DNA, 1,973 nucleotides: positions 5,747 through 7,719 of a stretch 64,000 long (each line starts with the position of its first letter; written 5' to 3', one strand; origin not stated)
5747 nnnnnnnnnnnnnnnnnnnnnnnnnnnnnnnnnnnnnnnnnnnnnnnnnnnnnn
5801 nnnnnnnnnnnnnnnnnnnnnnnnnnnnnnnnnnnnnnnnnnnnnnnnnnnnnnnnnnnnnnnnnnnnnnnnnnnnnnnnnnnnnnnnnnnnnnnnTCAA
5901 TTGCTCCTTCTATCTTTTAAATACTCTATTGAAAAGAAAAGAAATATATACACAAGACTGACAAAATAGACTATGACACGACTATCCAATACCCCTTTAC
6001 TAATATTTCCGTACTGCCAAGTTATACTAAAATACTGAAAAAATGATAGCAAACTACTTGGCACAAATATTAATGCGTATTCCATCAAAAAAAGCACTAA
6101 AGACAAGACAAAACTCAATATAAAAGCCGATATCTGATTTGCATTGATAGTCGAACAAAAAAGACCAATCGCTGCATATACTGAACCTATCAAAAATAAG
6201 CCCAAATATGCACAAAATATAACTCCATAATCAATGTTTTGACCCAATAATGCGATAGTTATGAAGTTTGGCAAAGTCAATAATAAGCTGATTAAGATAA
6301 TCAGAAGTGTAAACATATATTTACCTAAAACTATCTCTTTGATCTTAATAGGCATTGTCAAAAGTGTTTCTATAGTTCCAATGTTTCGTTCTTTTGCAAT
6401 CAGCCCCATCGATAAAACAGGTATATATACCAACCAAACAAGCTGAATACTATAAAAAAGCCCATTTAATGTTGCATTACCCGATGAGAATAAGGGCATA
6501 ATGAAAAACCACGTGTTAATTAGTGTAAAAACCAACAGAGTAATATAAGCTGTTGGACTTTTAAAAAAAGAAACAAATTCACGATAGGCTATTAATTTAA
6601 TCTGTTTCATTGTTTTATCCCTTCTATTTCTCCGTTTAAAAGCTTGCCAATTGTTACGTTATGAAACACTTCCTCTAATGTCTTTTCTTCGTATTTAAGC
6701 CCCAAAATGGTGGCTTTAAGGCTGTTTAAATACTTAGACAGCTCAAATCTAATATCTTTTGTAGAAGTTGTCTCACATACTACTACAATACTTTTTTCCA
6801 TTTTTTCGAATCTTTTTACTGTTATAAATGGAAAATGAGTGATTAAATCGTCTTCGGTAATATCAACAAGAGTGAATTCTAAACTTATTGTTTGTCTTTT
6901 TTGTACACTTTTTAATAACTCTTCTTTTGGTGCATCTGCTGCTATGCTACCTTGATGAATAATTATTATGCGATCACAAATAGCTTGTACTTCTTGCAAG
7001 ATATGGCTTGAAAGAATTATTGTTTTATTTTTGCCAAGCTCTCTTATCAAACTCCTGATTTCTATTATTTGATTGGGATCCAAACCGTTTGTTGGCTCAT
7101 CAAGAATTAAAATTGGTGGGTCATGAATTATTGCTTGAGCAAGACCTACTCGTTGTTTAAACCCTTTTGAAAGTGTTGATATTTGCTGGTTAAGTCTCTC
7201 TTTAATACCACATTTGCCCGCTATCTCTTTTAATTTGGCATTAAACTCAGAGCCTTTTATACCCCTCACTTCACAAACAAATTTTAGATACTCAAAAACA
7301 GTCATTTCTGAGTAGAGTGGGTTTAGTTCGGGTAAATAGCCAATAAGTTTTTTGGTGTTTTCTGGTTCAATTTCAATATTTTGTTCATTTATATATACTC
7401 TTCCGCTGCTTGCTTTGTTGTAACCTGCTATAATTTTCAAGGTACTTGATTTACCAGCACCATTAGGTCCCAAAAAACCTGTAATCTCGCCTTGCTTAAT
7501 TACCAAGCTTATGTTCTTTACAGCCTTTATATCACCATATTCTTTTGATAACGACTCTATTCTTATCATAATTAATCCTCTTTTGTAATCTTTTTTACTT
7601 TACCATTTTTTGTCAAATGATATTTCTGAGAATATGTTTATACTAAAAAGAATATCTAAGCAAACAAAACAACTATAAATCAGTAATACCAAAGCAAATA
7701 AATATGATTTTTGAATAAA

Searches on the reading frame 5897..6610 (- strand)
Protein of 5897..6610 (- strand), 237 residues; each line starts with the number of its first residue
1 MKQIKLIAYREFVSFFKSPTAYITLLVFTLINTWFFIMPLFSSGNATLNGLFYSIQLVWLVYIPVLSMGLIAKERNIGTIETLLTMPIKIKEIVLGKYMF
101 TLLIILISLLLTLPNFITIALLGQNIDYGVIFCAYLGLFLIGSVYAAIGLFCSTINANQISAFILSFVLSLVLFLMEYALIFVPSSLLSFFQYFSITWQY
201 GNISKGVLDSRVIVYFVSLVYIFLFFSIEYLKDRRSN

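Call 17: search_protein_families(library=pfam, proteins=[window:5897-6610:-])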
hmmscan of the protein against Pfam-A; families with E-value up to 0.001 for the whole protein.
window:5897-6610:- (237 aa): 5 families
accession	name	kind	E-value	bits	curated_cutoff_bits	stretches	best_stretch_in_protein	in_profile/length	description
PF12679.13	ABC2_membrane_2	-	1.3e-11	44.8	27.2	1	54-185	73-208/283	ABC-2 family transporter protein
PF01061.29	ABC2_membrane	-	7.4e-08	32.6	26.9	1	3-194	2-193/211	ABC-2 type transporter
PF12698.13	ABC2_membrane_3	-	1.5e-05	24.7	31.6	1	37-224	150-339/347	ABC-2 family transporter protein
PF13346.12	ABC2_membrane_5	-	3.6e-05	23.8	25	1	35-220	21-187/205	ABC-2 family transporter protein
PF12730.13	ABC2_membrane_4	-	0.00011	22.7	27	1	12-174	6-176/179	ABC-2 family transporter protein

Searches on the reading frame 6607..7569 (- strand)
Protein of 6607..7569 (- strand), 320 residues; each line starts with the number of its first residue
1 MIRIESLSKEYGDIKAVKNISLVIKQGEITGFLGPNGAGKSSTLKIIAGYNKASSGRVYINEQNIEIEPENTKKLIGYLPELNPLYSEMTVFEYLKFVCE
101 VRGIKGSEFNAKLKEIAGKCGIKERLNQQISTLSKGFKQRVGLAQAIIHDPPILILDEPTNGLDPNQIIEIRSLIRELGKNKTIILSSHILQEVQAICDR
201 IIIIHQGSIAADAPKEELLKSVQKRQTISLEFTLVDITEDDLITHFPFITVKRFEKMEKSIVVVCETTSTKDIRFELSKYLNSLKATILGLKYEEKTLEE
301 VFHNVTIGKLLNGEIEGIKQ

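Call 17: search_protein_families(library=pfam, proteins=[window:6607-7569:-])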
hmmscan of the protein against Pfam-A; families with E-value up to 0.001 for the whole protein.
window:6607-7569:- (320 aa): 3 families
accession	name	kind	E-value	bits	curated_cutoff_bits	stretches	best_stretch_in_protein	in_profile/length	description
PF00005.33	ABC_tran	-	6.7e-32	111.4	25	1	17-161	1-137/137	ABC transporter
PF13304.12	AAA_21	-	2.5e-13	51.2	27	1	123-190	228-299/304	AAA domain, putative AbiEii toxin, Type IV TA system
PF02463.25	SMC_N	-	0.00011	22.2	40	0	27-201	24-208/220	RecF/RecN/SMC N terminal domain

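Call 53: find_encoding_contigs(protein=window:6607-7569:-, flank=1500, max_places=10)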
Protein window:6607-7569:- (320 aa): 13 contigs read that carry it; 5 places shown.
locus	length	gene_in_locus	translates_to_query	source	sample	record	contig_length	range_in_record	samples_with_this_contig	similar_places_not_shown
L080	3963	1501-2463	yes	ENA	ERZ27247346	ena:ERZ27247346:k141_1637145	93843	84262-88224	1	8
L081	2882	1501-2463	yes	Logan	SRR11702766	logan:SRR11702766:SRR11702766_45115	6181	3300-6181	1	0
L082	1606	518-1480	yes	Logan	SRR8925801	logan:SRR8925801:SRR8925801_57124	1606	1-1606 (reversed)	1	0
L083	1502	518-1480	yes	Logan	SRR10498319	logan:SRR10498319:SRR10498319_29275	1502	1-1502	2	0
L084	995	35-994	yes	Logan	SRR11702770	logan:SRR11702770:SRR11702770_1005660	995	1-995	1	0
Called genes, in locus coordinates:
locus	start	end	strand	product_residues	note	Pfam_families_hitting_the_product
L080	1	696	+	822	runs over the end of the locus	PF07992:Pyr_redox_2, PF13450:NAD_binding_8 (faint), PF13738:Pyr_redox_3, PF00070:Pyr_redox, PF02852:Pyr_redox_dim, PF00581:Rhodanese, PF01206:TusA, PF13686:DrsE_2, +1 more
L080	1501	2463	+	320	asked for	PF00005:ABC_tran, PF13304:AAA_21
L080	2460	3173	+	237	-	PF01061:ABC2_membrane, PF12679:ABC2_membrane_2, PF12698:ABC2_membrane_3 (weak)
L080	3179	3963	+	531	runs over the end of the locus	PF23357:DUF7088, PF09822:ABC_transp_aux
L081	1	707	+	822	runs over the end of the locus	PF07992:Pyr_redox_2, PF13450:NAD_binding_8 (faint), PF13738:Pyr_redox_3, PF00070:Pyr_redox, PF02852:Pyr_redox_dim, PF00581:Rhodanese, PF01206:TusA, PF13686:DrsE_2, +1 more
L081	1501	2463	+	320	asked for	PF00005:ABC_tran, PF13304:AAA_21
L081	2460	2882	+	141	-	?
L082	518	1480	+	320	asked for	PF00005:ABC_tran, PF13304:AAA_21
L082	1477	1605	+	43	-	?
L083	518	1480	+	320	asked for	PF00005:ABC_tran, PF13304:AAA_21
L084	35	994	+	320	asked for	PF00005:ABC_tran, PF13304:AAA_21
